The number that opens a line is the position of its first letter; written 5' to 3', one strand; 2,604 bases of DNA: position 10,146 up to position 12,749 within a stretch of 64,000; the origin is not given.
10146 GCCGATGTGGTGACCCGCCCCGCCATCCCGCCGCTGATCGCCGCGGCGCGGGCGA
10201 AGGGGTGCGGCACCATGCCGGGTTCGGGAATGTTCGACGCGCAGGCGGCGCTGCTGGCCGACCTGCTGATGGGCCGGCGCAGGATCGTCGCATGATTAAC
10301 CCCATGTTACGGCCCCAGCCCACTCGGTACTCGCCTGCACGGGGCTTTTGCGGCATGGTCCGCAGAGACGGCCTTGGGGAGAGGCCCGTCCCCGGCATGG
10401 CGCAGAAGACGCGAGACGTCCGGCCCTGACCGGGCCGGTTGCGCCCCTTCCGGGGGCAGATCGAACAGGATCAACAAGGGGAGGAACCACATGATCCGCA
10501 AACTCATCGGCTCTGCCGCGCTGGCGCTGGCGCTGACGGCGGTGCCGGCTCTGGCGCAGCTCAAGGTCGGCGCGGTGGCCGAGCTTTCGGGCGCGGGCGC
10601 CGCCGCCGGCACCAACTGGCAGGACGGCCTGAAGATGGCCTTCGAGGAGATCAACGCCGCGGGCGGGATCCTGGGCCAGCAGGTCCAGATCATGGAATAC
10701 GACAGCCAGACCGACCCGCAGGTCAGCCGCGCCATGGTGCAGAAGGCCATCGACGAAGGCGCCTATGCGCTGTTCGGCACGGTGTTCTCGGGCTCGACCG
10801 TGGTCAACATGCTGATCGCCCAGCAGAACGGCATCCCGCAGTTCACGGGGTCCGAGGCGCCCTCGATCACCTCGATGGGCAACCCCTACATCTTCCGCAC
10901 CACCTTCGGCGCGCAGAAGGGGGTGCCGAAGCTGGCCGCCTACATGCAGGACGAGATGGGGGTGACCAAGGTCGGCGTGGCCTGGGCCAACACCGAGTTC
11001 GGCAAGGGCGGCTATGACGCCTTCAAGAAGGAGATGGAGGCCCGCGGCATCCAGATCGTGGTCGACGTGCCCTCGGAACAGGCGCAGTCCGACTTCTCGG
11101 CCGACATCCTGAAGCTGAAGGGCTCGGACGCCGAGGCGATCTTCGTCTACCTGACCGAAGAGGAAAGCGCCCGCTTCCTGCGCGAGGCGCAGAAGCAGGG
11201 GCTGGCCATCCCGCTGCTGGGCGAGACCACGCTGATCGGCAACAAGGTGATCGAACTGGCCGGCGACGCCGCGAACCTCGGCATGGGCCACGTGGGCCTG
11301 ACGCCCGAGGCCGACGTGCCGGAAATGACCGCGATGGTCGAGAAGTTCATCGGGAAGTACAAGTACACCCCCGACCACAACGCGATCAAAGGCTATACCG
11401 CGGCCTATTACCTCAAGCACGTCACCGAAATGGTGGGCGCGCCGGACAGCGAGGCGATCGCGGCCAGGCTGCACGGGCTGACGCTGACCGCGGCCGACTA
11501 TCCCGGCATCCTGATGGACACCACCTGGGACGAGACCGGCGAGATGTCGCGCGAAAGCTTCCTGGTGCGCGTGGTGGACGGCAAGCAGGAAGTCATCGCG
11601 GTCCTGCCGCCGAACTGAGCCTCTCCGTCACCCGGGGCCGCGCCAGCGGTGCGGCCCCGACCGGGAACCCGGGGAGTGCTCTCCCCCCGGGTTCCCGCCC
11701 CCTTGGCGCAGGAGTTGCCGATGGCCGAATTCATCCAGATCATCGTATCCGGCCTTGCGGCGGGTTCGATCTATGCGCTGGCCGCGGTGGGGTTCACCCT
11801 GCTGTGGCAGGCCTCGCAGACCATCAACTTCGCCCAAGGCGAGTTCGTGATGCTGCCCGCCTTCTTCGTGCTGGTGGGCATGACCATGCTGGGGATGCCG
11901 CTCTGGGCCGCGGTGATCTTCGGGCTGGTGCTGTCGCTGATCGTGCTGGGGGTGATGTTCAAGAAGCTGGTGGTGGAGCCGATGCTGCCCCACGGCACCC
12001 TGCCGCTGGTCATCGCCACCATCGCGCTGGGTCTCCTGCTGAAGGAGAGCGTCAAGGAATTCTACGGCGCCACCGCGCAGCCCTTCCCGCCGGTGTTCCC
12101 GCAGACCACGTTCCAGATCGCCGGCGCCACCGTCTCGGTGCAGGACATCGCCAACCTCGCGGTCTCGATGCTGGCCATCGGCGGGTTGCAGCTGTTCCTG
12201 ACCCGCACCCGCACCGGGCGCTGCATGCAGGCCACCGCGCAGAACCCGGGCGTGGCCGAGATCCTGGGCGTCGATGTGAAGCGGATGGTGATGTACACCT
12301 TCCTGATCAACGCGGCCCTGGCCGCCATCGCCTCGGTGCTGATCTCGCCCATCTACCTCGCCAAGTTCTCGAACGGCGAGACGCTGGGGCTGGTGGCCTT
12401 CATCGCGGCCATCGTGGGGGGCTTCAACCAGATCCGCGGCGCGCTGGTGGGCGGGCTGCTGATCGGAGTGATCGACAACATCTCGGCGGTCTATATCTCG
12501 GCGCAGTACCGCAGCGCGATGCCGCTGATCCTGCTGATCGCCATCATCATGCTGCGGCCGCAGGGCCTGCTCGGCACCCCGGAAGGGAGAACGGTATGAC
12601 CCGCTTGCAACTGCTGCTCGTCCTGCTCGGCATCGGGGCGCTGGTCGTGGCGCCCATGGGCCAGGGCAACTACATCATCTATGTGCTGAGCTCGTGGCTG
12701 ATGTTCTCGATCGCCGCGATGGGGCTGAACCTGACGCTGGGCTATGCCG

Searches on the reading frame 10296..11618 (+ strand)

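Call 59: search_protein_families(library=pfam, proteins=[window:10296-11618:+], max_evalue=0.0001)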
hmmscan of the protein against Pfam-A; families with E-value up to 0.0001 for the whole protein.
window:10296-11618:+ (440 aa): 3 families
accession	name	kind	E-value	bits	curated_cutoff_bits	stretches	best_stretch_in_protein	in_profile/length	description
PF13458.12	Peripla_BP_6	-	9e-57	193.7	31.7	1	89-429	2-342/343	Periplasmic binding protein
PF01094.35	ANF_receptor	-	7.2e-22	78.3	25.4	1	109-348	3-253/353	Receptor family ligand binding region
PF13433.12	Peripla_BP_5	-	3.9e-14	53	27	1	89-400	1-314/363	Periplasmic binding protein domain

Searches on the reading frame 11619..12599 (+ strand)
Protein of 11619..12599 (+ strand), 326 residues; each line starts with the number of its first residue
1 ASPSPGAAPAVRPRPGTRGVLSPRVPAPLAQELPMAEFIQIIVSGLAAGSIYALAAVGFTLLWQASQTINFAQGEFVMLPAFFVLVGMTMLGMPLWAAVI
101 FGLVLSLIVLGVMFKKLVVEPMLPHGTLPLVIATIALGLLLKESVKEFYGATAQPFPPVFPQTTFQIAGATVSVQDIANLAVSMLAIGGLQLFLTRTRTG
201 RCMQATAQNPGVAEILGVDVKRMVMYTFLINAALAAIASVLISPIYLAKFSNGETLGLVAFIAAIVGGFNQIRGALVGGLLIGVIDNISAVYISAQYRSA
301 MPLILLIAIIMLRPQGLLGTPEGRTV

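Call 59: search_protein_families(library=pfam, proteins=[window:11619-12599:+], max_evalue=0.0001)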
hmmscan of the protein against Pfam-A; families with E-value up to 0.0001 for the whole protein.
window:11619-12599:+ (326 aa): 1 family
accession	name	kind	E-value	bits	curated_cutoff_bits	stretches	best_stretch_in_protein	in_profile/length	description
PF02653.21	BPD_transp_2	-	8.6e-37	127.2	26.8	1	42-309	2-268/269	Branched-chain amino acid transport system / permease component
